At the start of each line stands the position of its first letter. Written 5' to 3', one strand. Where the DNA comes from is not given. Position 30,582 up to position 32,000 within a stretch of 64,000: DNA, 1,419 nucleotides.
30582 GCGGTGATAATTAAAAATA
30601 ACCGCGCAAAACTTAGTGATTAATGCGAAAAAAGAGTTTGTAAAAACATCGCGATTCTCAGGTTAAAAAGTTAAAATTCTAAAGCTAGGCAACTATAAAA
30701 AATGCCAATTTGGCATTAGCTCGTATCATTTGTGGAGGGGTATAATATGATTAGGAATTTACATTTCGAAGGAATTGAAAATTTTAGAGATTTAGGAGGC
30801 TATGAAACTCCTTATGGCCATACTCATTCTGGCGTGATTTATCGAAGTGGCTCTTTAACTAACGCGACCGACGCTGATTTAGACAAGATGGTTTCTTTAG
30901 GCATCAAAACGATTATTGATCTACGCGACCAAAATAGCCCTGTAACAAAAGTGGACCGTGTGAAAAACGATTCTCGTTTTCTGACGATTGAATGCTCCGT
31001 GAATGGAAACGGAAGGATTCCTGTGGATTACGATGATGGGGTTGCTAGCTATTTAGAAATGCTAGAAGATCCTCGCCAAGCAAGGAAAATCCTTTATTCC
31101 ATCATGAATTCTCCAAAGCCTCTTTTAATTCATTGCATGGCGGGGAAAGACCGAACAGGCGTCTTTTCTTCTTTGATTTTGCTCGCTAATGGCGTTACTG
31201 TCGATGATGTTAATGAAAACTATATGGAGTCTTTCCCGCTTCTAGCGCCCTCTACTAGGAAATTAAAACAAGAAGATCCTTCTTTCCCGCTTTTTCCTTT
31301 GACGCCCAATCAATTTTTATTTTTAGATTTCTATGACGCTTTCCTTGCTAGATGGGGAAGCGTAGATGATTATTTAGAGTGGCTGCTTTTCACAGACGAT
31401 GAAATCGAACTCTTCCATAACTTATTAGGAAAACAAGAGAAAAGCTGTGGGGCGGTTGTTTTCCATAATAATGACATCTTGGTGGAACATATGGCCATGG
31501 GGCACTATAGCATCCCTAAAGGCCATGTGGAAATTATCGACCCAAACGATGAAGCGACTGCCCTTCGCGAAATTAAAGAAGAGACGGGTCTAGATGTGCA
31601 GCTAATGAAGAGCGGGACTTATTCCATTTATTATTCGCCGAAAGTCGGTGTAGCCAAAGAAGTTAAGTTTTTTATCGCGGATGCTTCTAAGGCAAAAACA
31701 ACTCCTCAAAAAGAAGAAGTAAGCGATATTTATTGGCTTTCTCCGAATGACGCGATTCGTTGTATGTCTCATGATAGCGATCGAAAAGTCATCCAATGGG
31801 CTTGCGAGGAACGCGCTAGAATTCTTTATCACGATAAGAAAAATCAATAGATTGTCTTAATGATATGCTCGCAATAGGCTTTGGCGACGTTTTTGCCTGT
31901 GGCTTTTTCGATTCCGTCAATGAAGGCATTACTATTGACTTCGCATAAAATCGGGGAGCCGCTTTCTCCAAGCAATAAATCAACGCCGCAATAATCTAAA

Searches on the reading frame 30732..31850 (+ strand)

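Call 74: search_protein_families(library=pfam, proteins=[window:30732-31850:+], max_evalue=0.001)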
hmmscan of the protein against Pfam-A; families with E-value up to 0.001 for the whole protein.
window:30732-31850:+ (372 aa): 6 families
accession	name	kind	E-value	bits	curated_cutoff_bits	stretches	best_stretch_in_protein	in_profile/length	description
PF13350.11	Y_phosphatase3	-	2.6e-40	139.3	22.2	1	10-230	1-236/240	Tyrosine phosphatase family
PF00293.34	NUDIX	-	2.6e-12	47.3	21.1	1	240-356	7-133/134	NUDIX domain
PF22784.1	PTP-SAK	-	8.5e-06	26.3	27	1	44-160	18-119/153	Swiss Army Knife protein, DSP-PTPase phosphatase domain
PF22785.1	Tc-R-P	-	2.1e-05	25.5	27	1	43-153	9-104/106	Polymorphic toxin system, DSP-PTPase phosphatase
PF22741.1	PTP-NADK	-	0.00031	20.6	27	0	44-145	35-124/163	DSP-PTPase phosphatase fused to NAD+ Kinase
PF03162.18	Y_phosphatase2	-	0.00044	20.3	27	1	35-145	13-108/165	Tyrosine phosphatase family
